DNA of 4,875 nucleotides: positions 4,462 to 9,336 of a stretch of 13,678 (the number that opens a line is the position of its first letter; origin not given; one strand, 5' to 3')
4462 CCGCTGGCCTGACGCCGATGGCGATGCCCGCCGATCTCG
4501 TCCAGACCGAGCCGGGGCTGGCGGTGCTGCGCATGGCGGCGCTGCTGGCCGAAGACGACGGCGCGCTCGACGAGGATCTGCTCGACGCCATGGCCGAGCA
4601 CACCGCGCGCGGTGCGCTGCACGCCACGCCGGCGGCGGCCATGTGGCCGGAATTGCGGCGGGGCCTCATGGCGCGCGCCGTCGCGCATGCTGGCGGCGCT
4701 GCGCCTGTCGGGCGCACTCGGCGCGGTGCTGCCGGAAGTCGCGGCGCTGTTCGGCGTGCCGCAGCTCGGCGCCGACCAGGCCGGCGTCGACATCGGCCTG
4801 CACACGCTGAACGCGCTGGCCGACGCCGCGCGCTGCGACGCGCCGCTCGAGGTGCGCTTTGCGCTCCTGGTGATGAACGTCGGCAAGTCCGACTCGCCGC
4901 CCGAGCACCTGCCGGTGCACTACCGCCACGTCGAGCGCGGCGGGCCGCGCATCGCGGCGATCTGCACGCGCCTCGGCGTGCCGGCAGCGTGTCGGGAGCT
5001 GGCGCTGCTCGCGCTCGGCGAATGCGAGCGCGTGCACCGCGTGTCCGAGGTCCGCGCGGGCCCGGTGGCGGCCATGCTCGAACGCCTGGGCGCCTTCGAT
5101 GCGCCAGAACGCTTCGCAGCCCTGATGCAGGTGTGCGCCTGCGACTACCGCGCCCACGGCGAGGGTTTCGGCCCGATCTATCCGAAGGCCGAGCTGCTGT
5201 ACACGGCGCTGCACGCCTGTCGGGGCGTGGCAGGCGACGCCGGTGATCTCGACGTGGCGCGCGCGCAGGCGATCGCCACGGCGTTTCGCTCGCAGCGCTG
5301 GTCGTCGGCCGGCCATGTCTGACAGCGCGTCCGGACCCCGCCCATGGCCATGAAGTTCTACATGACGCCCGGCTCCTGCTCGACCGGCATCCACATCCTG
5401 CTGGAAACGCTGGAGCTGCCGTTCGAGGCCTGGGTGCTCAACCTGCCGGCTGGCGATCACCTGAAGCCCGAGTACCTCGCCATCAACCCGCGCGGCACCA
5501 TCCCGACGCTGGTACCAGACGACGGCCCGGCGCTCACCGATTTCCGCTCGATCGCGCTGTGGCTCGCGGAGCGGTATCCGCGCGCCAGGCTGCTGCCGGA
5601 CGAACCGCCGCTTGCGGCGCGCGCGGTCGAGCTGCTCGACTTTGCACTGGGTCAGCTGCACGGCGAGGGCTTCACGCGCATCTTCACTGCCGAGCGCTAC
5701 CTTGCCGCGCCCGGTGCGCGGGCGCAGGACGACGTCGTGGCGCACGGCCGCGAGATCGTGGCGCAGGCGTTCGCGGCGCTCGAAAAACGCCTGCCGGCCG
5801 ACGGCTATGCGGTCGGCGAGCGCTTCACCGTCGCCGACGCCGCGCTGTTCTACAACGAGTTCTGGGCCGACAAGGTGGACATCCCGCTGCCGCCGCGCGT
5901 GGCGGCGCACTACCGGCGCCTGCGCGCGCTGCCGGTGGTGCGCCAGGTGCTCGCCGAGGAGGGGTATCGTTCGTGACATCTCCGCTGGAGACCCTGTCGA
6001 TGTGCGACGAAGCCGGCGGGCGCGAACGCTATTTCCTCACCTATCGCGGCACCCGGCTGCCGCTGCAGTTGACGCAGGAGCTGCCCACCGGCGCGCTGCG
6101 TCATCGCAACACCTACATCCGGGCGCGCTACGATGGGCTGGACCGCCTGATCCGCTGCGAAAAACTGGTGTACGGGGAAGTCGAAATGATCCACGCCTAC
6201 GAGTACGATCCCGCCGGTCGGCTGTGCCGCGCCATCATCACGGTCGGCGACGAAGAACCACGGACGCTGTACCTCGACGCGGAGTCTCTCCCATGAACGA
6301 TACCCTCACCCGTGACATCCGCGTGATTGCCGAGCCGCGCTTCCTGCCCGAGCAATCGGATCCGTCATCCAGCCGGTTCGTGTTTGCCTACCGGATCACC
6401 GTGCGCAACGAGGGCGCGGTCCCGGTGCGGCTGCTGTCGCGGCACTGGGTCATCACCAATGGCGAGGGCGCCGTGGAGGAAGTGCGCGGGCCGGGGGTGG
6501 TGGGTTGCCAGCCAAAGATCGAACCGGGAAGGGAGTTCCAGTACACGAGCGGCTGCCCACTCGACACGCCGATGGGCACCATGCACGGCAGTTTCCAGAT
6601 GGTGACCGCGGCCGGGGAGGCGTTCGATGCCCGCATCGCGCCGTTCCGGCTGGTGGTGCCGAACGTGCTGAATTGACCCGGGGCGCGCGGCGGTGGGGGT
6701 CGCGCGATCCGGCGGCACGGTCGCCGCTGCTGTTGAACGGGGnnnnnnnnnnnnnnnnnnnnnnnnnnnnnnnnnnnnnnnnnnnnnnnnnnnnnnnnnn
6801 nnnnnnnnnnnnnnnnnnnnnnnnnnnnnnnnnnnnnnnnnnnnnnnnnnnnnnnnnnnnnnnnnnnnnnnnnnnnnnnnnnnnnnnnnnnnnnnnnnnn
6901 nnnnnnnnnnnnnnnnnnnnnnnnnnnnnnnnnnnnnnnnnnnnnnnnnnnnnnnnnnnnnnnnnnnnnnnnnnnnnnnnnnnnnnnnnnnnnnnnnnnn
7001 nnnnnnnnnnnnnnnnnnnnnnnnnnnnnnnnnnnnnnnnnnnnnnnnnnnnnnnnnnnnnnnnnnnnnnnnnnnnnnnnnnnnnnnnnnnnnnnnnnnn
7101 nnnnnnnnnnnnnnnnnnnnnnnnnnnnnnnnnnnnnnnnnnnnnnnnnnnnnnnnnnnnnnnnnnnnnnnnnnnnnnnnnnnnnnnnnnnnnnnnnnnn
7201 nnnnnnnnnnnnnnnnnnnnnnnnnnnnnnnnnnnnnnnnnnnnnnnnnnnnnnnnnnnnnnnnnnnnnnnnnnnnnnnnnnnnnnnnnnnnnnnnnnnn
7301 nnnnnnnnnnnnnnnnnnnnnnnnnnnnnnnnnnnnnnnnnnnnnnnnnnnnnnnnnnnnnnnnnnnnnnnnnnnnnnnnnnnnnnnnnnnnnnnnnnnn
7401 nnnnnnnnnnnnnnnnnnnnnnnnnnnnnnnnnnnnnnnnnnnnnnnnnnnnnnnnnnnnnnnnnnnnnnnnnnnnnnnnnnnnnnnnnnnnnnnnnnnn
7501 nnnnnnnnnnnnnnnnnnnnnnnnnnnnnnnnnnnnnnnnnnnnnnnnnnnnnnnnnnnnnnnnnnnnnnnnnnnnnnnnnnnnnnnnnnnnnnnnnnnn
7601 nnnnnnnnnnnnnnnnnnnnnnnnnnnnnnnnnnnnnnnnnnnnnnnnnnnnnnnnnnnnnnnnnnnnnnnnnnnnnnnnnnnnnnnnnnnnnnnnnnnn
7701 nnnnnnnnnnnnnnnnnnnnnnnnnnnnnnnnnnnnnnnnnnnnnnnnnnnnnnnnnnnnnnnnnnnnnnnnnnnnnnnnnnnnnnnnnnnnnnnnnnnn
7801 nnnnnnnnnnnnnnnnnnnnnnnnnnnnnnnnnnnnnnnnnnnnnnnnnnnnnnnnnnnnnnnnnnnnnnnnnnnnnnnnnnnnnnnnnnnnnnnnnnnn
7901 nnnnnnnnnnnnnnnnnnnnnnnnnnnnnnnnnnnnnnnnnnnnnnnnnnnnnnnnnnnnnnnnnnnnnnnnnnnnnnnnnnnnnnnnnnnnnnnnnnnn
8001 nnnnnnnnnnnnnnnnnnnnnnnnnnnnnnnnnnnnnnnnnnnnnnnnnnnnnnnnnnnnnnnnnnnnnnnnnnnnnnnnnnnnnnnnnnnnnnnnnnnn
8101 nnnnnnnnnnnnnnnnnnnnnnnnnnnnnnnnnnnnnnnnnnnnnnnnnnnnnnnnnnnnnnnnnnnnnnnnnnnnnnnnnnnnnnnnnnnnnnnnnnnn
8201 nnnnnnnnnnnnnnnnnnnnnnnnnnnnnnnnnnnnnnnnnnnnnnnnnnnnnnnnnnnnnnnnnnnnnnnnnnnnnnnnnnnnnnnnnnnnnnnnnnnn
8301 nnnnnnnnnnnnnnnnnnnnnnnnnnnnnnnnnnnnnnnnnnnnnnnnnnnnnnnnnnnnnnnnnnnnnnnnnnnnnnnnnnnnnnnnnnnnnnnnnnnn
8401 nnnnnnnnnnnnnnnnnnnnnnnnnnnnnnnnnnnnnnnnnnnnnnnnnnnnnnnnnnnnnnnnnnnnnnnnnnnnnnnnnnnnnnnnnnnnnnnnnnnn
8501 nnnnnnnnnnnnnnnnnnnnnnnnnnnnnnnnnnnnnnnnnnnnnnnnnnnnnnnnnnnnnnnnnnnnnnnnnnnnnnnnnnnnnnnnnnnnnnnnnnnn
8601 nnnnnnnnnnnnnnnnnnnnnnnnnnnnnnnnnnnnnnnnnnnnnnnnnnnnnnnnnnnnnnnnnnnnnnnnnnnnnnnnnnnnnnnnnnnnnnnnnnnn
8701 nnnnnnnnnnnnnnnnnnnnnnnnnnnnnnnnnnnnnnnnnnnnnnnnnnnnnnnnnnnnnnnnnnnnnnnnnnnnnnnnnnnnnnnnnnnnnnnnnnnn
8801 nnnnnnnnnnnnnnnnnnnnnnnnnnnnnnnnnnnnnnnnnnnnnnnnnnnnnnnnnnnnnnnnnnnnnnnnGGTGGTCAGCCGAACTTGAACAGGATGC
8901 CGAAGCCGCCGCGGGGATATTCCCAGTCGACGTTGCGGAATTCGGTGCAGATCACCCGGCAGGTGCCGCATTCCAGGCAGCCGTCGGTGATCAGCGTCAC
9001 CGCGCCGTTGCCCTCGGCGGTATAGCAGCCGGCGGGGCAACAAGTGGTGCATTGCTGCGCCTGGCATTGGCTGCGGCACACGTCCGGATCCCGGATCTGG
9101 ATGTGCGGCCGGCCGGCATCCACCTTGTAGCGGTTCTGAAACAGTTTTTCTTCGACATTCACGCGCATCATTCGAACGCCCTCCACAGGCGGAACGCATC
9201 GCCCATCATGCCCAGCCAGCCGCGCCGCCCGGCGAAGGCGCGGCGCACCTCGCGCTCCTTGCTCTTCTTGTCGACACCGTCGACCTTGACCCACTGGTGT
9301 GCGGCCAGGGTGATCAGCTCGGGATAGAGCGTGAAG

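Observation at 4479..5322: Head-less CCA-adding-enzyme paralogue with a degenerate HD motif inside a nif-linked redox gene string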

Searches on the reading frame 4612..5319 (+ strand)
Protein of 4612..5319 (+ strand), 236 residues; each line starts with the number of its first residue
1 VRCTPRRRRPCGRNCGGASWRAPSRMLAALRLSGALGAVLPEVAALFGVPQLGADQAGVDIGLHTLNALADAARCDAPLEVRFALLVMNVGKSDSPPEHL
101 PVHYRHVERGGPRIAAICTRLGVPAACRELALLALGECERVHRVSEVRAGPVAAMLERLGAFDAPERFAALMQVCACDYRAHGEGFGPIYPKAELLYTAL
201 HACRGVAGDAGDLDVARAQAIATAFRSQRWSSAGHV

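Call 61: list_cluster_members(proteins=[window:4612-5319:+, window:4479-5243:+, window:4135-4470:+, window:5344-5973:+, window:9168-10463:-, P0004])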
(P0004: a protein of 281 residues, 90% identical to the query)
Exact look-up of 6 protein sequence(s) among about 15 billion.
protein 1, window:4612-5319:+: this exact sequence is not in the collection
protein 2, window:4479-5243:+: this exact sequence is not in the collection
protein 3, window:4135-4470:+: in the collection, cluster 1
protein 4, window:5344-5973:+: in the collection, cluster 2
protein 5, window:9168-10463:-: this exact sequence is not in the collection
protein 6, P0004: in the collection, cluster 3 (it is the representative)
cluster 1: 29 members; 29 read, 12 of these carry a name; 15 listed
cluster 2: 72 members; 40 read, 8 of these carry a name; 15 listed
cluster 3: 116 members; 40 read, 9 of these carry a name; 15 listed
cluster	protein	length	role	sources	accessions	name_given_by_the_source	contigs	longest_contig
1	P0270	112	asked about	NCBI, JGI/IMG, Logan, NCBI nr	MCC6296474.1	MAG: Rieske 2Fe-2S domain-containing protein [Pseudomonadales bacterium] | Rieske 2Fe-2S domain-containing protein [Pseudomonadales bacterium]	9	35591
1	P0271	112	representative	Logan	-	-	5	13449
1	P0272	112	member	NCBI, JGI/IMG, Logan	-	toluene monooxygenase system ferredoxin subunit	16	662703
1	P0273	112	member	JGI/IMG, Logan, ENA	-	toluene monooxygenase system ferredoxin subunit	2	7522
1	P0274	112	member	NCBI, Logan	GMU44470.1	MAG: hypothetical protein AMXMBFR25_24560 [Lysobacterales bacterium]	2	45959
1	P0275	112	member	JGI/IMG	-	toluene monooxygenase system ferredoxin subunit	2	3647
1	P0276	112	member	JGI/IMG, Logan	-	toluene monooxygenase system ferredoxin subunit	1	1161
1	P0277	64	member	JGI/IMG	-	toluene monooxygenase system ferredoxin subunit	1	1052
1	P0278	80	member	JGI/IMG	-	toluene monooxygenase system ferredoxin subunit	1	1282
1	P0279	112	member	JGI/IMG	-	toluene monooxygenase system ferredoxin subunit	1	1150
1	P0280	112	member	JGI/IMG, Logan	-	toluene monooxygenase system ferredoxin subunit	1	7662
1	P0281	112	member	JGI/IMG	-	toluene monooxygenase system ferredoxin subunit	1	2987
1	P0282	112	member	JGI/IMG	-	toluene monooxygenase system ferredoxin subunit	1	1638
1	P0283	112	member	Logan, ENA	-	-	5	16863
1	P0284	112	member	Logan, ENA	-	-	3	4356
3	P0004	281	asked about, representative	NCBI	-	-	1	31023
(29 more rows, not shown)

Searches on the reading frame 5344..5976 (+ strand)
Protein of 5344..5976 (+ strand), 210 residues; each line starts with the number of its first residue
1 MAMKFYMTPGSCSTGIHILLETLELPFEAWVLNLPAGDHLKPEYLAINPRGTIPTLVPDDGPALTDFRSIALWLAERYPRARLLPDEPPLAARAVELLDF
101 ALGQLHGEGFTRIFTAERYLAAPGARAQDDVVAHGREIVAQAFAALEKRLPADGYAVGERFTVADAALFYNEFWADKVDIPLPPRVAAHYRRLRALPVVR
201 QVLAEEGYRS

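Call 6: search_protein_families(library=pfam, max_evalue=1, proteins=[window:5344-5976:+])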
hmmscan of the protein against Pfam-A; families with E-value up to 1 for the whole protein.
window:5344-5976:+ (210 aa): 6 families
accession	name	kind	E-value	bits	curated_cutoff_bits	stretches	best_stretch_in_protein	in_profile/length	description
PF13409.12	GST_N_2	-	1.4e-14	54.9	25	1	11-77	3-70/70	Glutathione S-transferase, N-terminal domain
PF13410.11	GST_C_2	-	1.1e-11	45.1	24.9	1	130-192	2-69/69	Glutathione S-transferase, C-terminal domain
PF13417.12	GST_N_3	-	9.4e-11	42.3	22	1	16-80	13-73/75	Glutathione S-transferase, N-terminal domain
PF00043.30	GST_C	-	7e-07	29.9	20.7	1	131-197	23-93/93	Glutathione S-transferase, C-terminal domain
PF02798.26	GST_N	-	3e-05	24.7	20.9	1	1-72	1-72/76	Glutathione S-transferase, N-terminal domain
PF14497.11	GST_C_3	-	0.00056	20.5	21.6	1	137-204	29-102/104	Glutathione S-transferase, C-terminal domain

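Call 12: search_protein_families(library=ncbifam, max_evalue=1, proteins=[window:5344-5976:+])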
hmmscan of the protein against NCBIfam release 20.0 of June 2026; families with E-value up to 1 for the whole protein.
window:5344-5976:+ (210 aa): 8 families
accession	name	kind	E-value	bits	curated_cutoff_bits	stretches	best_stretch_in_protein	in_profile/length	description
NF007831.0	PRK10542.1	equivalog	8.8e-24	84.2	198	1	3-207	1-199/201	glutathione transferase GstA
TIGR01262.1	maiA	equivalog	3e-18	66.2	171.05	1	10-201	8-201/211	maleylacetoacetate isomerase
NF010579.0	PRK13972.1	equivalog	7.1e-10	38.7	332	1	4-203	3-203/215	GSH-dependent disulfide bond oxidoreductase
NF050814.1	FtsZBindFzlA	equivalog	1e-06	28.7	300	1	42-205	42-212/228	FtsZ-binding protein FzlA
NF008731.0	PRK11752.1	equivalog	1.7e-06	27.5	325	1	24-169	72-213/287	glutathione-dependent disulfide-bond oxidoreductase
NF007682.0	PRK10357.1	equivalog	1.2e-05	25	181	1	18-167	17-157/202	glutathione S-transferase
NF011693.0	PRK15113.1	equivalog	1.8e-05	24.5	150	1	16-168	22-173/214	glutathione transferase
NF007016.1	PRK09481.1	equivalog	0.0016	17.9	314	1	38-88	44-93/209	stringent starvation protein SspA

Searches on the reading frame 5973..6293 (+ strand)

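Call 36: search_protein_families(library=pfam, max_evalue=0.01, proteins=[window:5973-6293:+])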
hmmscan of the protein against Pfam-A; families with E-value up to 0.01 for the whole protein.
seq(107 aa): 2 families
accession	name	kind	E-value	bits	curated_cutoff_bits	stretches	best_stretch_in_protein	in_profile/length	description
PF19653.4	DUF6156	-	1.6e-32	111.9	27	1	18-106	5-93/96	Family of unknown function (DUF6156)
PF05593.20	RHS_repeat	-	0.0096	16.8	22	0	76-86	20-30/38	RHS Repeat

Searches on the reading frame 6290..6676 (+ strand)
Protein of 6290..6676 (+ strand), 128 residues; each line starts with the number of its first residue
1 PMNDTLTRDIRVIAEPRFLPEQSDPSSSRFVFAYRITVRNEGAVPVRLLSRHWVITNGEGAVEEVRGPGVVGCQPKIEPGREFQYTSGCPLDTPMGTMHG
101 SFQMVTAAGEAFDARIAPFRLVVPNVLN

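Call 6: search_protein_families(library=pfam, max_evalue=1, proteins=[window:6290-6676:+])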
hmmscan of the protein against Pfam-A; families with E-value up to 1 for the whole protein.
window:6290-6676:+ (128 aa): 1 family
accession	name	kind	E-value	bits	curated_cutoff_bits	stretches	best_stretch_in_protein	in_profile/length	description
PF04379.20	DUF525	-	5.8e-36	123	27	1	20-105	1-86/87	ApaG domain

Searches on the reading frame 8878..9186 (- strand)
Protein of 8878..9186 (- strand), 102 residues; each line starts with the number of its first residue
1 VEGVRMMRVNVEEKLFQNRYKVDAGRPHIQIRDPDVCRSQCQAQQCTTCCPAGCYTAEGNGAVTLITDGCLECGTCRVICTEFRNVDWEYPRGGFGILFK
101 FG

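Call 70: search_protein_families(library=ncbifam, max_evalue=0.001, proteins=[window:8878-9186:-])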
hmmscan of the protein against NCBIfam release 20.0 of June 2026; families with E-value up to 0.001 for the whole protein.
window:8878-9186:- (102 aa): 6 families
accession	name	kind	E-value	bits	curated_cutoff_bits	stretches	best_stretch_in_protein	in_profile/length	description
NF011993.0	PRK15449.1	equivalog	9.8e-21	73.8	166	1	8-102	4-95/95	ferredoxin-like protein FixX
NF045874.1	Vhu_polyferre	exception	1.9e-05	23.6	600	1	29-92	24-84/381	F420-non-reducing hydrogenase associated-polyferredoxin VhuB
NF038355.1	FDH3_beta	equivalog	0.00037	20.6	240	1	36-81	52-97/180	formate dehydrogenase FDH3 subunit beta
NF007382.0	PRK09898.1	equivalog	0.00053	19.6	213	1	32-81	118-167/208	ferredoxin-like protein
NF007658.0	PRK10330.1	equivalog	0.00078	19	260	1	29-81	50-100/181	electron transport protein HydN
NF045766.1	PhenlGlyoxDHPadI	equivalog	0.00081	18.2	700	1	35-81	53-99/443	NADH-dependent phenylglyoxylate dehydrogenase subunit beta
